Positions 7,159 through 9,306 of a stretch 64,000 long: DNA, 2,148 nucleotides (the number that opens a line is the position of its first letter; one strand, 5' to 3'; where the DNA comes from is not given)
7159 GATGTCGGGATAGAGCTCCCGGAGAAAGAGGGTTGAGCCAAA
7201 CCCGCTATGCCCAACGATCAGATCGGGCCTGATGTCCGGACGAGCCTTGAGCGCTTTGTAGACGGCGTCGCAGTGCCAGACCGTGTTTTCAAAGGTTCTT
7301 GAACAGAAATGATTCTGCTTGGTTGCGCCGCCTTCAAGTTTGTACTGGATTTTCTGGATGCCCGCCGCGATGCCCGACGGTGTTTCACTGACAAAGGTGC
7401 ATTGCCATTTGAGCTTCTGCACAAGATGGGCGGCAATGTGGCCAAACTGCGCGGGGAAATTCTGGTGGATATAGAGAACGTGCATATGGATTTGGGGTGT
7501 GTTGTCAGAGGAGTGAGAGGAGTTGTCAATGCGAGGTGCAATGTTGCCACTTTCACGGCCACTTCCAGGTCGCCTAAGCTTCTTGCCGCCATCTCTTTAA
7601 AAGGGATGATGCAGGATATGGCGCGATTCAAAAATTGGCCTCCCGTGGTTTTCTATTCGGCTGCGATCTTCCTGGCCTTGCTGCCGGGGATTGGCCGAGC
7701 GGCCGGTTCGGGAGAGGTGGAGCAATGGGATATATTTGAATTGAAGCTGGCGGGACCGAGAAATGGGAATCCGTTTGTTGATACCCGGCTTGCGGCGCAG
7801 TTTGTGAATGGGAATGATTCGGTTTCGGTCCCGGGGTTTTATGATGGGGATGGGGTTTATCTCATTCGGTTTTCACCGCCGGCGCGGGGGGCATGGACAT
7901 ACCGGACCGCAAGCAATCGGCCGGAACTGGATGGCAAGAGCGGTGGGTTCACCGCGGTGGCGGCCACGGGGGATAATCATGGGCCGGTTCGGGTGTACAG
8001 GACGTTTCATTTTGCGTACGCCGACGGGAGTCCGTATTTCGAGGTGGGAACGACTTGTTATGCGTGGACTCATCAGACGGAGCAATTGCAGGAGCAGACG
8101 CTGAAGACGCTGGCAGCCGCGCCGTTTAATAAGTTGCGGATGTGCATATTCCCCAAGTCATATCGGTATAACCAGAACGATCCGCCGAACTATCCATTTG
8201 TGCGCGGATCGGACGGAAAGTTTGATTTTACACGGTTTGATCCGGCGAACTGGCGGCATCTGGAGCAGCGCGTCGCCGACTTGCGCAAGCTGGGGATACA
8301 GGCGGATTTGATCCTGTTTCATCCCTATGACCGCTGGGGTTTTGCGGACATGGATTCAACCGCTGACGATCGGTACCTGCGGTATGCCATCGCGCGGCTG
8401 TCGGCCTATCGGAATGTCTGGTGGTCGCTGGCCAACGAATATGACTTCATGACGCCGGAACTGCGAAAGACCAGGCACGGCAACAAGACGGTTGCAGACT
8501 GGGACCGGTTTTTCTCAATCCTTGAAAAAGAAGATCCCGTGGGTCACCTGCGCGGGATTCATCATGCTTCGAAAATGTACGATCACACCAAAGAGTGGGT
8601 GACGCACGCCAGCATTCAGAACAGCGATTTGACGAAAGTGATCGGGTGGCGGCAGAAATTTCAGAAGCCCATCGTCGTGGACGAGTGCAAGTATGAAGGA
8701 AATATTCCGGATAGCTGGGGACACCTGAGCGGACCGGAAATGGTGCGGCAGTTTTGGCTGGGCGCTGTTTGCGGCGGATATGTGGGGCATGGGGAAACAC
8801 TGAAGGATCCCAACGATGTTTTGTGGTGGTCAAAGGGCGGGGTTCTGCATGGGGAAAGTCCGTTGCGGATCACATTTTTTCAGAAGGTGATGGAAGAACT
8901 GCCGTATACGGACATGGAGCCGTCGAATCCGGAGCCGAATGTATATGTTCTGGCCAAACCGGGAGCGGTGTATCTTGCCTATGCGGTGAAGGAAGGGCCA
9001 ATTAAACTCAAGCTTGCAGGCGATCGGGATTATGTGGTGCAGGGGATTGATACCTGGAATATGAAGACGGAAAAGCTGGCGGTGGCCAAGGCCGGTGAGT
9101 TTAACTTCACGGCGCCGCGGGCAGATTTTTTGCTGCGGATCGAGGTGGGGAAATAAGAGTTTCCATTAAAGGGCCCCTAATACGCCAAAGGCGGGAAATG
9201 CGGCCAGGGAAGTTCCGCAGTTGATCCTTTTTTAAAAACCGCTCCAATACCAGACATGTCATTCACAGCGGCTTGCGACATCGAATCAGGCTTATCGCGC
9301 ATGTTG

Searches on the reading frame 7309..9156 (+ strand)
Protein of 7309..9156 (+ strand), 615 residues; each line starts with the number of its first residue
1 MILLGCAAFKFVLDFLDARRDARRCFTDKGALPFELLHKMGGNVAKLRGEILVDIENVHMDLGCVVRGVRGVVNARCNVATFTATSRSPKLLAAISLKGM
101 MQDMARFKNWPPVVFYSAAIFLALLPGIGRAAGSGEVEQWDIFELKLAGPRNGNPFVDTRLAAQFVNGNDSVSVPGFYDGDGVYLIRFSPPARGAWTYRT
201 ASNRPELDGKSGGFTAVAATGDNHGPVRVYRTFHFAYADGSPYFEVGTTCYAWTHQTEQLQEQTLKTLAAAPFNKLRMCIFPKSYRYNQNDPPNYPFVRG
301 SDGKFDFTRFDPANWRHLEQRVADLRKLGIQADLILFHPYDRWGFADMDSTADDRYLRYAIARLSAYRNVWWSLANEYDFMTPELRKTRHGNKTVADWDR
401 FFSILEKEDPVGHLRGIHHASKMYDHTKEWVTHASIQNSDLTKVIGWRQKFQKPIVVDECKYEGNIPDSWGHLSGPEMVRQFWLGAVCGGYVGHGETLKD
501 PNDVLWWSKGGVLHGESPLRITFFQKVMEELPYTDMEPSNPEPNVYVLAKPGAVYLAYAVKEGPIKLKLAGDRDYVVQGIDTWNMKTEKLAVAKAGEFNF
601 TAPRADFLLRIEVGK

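Call 64: search_protein_families(library=pfam, proteins=[window:7309-9156:+], max_evalue=0.00001)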
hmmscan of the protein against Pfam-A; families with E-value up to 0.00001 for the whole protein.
window:7309-9156:+ (615 aa): 2 families
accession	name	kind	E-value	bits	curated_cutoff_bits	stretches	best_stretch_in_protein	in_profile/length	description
PF16586.11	DUF5060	-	1.5e-22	80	27.2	1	136-203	1-70/70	Domain of unknown function (DUF5060)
PF13204.13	Apiosidase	-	2.1e-15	57.6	26.5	1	234-494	6-274/320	Apiosidase-like, catalytic domain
